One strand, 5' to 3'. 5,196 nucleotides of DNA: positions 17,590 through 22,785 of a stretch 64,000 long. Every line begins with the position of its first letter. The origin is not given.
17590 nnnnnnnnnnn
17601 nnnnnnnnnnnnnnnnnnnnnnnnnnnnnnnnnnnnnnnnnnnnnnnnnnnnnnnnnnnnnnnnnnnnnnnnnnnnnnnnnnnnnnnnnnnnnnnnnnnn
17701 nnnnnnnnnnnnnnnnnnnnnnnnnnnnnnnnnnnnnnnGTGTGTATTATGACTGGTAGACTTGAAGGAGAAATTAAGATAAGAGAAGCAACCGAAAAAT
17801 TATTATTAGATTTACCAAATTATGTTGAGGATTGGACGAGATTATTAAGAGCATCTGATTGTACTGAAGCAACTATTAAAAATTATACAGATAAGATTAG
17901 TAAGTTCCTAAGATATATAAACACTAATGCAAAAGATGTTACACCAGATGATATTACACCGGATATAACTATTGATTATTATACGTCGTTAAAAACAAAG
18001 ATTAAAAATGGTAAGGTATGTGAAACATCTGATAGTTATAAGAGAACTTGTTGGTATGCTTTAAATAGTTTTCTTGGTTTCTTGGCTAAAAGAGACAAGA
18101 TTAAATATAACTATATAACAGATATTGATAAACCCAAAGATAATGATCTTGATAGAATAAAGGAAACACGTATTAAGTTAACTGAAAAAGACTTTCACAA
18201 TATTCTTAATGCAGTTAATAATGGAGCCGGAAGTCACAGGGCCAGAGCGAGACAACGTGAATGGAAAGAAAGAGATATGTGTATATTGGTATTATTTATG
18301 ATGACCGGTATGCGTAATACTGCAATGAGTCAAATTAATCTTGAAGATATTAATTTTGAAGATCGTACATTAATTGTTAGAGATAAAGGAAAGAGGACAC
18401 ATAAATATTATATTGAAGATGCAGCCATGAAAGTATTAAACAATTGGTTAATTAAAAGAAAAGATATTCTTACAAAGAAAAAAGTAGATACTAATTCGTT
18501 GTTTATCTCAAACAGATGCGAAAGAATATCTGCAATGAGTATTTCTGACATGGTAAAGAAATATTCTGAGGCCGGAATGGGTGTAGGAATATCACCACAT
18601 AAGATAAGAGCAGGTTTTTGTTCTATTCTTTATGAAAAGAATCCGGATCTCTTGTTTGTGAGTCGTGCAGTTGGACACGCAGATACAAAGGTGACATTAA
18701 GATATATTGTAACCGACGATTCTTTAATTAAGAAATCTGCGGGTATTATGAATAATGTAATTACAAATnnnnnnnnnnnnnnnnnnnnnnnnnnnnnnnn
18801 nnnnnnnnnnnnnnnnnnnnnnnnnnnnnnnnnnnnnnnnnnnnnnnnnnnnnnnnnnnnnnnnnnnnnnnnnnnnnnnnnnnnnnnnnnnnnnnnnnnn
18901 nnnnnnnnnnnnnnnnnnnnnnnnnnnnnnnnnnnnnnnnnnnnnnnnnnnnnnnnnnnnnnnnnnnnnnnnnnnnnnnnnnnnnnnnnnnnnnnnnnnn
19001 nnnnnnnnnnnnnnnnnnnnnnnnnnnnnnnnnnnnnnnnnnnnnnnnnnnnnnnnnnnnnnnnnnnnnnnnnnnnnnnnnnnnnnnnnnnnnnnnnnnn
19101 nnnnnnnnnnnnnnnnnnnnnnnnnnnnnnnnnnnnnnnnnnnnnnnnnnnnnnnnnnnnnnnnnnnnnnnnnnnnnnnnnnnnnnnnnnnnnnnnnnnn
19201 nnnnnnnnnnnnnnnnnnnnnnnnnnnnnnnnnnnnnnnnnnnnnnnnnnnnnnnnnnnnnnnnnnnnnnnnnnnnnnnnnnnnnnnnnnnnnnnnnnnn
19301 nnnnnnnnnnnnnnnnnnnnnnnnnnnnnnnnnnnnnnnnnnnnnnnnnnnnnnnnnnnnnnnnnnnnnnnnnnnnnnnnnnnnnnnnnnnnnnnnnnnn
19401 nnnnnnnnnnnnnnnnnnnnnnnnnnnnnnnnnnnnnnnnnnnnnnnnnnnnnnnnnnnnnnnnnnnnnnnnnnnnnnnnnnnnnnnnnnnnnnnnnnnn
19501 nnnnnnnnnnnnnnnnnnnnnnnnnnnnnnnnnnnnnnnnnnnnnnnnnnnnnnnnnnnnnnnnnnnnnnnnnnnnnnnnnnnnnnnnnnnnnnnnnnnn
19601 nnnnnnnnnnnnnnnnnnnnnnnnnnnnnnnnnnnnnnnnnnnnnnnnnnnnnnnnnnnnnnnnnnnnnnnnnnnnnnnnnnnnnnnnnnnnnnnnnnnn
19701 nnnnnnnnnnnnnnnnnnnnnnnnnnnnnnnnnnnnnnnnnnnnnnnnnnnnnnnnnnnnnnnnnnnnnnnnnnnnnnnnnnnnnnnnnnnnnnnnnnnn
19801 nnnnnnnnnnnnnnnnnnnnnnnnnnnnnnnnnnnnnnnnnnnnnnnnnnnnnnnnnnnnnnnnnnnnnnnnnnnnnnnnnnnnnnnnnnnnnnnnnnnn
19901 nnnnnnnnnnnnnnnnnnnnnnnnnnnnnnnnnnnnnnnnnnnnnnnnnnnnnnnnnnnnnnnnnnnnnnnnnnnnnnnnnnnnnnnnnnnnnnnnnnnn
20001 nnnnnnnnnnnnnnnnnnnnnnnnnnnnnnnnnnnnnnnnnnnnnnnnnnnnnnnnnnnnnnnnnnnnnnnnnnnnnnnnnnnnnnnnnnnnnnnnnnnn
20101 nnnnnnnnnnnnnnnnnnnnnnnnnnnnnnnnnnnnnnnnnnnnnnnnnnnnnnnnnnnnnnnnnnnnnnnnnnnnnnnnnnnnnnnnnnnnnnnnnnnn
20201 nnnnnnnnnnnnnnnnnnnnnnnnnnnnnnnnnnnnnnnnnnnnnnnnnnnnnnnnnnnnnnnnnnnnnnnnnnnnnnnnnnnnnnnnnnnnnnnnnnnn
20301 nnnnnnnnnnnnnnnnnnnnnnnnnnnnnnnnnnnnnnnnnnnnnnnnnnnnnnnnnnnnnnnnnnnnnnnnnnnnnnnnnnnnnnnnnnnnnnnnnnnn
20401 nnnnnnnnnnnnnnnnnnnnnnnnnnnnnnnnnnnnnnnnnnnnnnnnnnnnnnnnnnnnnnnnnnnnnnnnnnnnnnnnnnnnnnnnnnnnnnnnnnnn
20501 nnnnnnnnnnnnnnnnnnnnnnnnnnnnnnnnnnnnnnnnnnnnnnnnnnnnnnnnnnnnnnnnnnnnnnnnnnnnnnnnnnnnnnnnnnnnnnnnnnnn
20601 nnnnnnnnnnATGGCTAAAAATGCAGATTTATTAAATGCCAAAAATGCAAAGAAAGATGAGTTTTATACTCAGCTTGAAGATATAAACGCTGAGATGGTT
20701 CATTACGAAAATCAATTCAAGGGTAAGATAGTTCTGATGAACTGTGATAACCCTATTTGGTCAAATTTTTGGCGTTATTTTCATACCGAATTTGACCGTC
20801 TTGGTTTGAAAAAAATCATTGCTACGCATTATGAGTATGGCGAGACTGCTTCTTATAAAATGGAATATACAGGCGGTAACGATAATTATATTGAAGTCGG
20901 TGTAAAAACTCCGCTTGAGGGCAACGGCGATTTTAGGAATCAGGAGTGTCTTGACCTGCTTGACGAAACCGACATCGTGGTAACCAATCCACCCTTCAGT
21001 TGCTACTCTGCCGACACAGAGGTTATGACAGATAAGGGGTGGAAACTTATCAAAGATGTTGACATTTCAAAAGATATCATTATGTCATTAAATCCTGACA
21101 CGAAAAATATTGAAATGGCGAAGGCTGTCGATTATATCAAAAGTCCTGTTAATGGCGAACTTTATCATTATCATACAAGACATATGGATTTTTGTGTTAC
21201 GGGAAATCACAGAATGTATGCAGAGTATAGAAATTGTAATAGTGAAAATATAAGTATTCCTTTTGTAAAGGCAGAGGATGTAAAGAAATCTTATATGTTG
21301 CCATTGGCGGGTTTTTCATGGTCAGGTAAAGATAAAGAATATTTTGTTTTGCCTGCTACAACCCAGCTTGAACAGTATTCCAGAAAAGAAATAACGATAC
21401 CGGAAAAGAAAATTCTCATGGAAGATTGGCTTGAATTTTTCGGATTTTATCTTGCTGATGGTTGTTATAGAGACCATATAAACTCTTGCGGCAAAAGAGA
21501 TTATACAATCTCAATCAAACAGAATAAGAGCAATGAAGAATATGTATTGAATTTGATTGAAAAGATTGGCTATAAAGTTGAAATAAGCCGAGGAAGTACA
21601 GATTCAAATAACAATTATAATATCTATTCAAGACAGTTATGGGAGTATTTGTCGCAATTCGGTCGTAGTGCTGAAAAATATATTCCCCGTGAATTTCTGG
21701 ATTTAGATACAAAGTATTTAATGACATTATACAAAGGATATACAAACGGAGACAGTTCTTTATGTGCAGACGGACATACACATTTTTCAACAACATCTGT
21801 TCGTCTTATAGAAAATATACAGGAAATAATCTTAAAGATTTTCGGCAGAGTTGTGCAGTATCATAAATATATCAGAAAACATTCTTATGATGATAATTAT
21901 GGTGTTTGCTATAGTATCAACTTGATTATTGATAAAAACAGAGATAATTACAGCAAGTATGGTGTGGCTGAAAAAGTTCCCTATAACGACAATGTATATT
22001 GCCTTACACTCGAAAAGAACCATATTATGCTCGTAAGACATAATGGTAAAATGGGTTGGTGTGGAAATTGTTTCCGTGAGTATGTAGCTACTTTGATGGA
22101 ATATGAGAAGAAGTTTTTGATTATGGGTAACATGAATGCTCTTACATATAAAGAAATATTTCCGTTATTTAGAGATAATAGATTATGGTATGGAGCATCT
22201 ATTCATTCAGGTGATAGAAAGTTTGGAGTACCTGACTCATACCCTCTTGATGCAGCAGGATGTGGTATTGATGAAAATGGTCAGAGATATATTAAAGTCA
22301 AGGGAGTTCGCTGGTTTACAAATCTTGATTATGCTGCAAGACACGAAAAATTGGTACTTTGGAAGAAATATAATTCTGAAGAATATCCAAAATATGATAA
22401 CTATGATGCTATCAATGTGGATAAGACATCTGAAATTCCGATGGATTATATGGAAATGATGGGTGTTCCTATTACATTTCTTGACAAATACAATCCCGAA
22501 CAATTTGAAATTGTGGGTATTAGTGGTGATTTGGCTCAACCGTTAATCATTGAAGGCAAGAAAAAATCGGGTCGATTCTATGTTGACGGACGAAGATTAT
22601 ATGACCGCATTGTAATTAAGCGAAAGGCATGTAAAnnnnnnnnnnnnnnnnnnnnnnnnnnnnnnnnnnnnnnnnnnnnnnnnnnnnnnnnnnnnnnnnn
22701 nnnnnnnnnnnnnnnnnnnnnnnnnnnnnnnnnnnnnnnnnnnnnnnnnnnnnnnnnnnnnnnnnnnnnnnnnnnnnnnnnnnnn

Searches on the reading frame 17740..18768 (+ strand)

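Call 67: search_protein_families(library=pfam, proteins=[window:17740-18768:+], max_evalue=0.001)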
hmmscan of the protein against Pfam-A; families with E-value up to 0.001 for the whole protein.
window:17740-18768:+ (343 aa): 2 families
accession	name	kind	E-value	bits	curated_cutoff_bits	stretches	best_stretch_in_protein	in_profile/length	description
PF00589.27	Phage_integrase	-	7.7e-25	88.1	27.1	1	147-325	3-168/172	Phage integrase family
PF13495.12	Phage_int_SAM_4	-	1.4e-05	25.9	27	1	30-73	3-47/85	Phage integrase, N-terminal SAM-like domain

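Call 70: search_protein_families(library=phrogs, proteins=[window:17740-18768:+], max_evalue=0.001)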
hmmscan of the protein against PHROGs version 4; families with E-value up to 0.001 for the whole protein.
window:17740-18768:+ (343 aa): 3 families
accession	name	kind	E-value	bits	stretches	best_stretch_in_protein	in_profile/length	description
phrog_1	-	integration and excision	6.6e-29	102.6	1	27-339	168-449/611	integrase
phrog_216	-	integration and excision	3e-23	83.4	1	147-337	56-236/301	integrase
phrog_7685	-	integration and excision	1.9e-08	35.1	1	246-339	145-237/240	integrase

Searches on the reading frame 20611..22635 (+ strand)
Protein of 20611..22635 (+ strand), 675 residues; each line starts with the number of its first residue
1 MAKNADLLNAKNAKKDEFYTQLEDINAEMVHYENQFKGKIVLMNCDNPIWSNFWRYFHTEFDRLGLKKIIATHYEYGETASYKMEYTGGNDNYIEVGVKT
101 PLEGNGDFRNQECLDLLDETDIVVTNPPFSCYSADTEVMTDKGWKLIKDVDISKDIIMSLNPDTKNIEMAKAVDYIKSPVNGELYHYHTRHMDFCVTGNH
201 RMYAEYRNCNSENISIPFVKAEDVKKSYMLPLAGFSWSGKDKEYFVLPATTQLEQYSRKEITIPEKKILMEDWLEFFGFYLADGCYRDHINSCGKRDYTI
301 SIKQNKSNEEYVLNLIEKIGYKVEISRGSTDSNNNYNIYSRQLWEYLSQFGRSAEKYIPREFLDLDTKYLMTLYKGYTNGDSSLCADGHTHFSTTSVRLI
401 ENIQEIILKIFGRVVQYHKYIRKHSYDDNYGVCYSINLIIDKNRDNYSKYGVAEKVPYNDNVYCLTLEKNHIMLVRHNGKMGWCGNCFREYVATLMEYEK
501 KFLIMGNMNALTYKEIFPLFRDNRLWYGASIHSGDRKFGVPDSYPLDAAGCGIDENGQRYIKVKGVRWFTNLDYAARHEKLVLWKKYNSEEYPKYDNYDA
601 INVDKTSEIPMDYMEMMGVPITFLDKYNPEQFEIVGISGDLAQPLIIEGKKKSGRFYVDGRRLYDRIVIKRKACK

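Call 11: search_protein_families(library=phrogs, proteins=[window:20611-22635:+], max_evalue=0.00001)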
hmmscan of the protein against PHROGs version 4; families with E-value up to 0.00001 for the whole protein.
window:20611-22635:+ (675 aa): 1 family
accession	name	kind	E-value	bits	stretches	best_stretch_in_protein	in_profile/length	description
phrog_32482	-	other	5.3e-07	29.6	0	91-201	40-145/589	PhoH-like phosphate starvation-inducible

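Call 12: search_protein_families(library=pfam, proteins=[window:20611-22635:+], max_evalue=0.001)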
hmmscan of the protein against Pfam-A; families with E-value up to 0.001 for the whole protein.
window:20611-22635:+ (675 aa): 1 family
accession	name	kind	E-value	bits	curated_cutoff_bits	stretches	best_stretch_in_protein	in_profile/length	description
PF13651.11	EcoRI_methylase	-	2.9e-122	408.7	26.4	2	487-672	150-345/345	Adenine-specific methyltransferase EcoRI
